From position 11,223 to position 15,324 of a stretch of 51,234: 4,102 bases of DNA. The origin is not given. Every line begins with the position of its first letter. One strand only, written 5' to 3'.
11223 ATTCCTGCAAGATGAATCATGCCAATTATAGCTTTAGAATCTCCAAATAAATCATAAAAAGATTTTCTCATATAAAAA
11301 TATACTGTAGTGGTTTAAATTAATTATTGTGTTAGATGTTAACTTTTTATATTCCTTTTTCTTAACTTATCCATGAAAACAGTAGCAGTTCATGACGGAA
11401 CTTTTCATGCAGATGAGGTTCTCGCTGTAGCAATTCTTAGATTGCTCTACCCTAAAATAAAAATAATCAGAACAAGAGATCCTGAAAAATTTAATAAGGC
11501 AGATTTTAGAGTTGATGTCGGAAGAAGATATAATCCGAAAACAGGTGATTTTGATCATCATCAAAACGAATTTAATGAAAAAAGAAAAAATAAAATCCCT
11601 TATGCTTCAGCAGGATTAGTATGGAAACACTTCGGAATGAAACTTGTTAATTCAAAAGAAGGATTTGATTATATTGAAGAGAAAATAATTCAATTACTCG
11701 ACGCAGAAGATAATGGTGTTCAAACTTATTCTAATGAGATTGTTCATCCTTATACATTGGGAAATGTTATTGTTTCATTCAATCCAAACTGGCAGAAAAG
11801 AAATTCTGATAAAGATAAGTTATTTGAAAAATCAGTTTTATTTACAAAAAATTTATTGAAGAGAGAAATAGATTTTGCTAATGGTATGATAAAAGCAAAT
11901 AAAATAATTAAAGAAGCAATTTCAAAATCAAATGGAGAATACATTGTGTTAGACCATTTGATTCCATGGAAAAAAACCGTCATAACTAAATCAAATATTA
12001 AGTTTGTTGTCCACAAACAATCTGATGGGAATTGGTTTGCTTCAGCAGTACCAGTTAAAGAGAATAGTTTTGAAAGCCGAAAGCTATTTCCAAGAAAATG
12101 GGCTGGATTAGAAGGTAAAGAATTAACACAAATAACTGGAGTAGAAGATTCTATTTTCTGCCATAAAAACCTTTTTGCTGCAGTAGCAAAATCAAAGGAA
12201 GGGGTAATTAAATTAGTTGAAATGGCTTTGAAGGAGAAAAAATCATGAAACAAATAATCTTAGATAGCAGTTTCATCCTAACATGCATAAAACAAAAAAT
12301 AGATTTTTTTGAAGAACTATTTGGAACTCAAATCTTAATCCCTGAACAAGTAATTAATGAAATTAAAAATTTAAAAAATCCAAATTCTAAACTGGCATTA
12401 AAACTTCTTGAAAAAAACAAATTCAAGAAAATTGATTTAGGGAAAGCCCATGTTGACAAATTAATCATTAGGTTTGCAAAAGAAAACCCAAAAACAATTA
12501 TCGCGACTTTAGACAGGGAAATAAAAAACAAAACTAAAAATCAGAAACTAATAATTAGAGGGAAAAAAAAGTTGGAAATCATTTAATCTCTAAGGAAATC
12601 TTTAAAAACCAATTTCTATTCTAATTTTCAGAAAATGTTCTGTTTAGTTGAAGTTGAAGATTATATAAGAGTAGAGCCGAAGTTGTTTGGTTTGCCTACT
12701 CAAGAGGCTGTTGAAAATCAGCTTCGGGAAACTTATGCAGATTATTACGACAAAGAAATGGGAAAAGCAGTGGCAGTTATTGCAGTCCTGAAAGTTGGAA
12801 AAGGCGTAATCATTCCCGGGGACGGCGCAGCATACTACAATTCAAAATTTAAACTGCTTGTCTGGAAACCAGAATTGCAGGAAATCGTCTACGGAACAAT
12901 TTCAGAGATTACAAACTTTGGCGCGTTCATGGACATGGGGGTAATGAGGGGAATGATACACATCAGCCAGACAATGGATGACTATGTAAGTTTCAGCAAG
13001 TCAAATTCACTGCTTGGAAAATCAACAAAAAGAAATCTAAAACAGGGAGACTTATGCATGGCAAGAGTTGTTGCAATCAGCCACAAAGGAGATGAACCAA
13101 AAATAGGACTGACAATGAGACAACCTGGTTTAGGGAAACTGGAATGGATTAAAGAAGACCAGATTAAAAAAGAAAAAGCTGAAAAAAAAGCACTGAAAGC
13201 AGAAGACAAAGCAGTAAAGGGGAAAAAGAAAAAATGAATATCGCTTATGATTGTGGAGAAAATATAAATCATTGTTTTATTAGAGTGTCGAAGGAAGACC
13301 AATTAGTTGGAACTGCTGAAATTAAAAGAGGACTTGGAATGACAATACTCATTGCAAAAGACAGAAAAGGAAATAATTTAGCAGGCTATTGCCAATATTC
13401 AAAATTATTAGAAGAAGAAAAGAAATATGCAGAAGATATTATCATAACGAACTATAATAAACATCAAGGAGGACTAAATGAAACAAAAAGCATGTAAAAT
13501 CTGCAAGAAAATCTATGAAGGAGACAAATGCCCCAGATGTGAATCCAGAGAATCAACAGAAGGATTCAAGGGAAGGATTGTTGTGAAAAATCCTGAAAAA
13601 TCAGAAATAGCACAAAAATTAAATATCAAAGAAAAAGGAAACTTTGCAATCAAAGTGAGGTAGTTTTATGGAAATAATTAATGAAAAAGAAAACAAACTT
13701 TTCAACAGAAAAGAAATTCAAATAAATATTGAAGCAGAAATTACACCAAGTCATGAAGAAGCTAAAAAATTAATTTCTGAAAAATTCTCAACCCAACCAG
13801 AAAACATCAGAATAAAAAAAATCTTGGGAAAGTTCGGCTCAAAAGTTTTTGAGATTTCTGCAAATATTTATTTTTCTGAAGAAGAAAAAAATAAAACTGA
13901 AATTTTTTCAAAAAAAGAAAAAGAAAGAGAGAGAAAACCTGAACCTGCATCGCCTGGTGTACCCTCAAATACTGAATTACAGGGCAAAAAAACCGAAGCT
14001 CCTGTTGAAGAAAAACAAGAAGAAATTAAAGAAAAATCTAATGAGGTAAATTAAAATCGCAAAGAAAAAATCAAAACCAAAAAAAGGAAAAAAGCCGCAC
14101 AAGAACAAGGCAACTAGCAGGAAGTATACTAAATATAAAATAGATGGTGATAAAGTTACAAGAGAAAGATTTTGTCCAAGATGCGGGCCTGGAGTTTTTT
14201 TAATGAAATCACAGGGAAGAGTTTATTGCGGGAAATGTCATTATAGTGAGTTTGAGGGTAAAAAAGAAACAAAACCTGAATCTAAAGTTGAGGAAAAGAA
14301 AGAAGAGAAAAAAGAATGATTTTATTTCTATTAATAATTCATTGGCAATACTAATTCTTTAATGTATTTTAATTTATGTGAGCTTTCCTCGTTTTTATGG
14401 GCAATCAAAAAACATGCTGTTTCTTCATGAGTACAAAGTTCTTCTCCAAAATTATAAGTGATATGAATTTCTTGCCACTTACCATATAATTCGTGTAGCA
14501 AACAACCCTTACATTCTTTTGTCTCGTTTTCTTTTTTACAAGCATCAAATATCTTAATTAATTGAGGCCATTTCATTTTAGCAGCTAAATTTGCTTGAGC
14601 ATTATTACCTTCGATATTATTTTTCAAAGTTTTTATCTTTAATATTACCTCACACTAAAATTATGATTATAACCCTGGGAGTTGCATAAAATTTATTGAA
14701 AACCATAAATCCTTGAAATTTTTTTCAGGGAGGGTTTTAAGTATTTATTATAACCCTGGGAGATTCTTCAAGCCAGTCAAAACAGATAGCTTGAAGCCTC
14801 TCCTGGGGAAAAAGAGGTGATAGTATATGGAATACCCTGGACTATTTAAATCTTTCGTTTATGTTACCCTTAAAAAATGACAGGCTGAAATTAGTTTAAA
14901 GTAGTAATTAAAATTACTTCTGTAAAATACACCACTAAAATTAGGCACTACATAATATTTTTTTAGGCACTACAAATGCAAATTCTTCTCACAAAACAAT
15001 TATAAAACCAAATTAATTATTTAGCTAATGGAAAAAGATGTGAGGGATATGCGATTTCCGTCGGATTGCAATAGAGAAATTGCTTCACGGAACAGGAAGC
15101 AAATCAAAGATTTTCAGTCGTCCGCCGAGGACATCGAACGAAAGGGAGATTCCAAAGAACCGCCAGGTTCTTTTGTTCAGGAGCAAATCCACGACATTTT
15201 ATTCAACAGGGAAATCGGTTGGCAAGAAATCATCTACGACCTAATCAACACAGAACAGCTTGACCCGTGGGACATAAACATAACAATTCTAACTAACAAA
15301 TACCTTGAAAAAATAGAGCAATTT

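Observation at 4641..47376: Mosaic family of short GC-rich repeat modules found both between genes and in frame inside genes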

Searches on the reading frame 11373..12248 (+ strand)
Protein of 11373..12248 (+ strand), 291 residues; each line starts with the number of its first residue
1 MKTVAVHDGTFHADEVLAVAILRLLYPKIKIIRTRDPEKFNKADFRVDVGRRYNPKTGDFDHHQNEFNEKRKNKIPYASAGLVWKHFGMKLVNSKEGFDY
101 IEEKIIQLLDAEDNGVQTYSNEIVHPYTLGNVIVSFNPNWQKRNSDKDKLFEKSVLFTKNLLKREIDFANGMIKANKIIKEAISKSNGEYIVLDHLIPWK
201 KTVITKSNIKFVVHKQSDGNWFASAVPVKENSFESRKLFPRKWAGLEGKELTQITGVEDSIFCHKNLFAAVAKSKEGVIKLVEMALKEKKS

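Call 64: search_protein_families(library=pfam, proteins=[window:11373-12248:+], max_evalue=0.001)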
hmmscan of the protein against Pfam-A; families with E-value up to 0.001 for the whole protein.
window:11373-12248:+ (291 aa): 1 family
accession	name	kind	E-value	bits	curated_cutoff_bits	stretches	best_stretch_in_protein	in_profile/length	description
PF03690.18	MYG1_exonuc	-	2.9e-79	267.4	22.1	1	4-286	2-318/318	Uncharacterised protein family (UPF0160)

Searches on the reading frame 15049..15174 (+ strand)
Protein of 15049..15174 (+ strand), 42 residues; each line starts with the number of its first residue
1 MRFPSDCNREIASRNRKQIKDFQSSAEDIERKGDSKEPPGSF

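Call 56: search_protein_representatives(protein=window:15049-15174:+)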
Query: 42 residues. Proteins with E-value up to 0.001 (for the whole library): 2; up to 1e-10: 0; up to 1e-30: 0. The best 2 are listed.
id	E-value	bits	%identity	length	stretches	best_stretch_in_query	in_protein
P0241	1.7e-04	37.6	77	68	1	1-26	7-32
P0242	4.1e-04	36.4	33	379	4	3-32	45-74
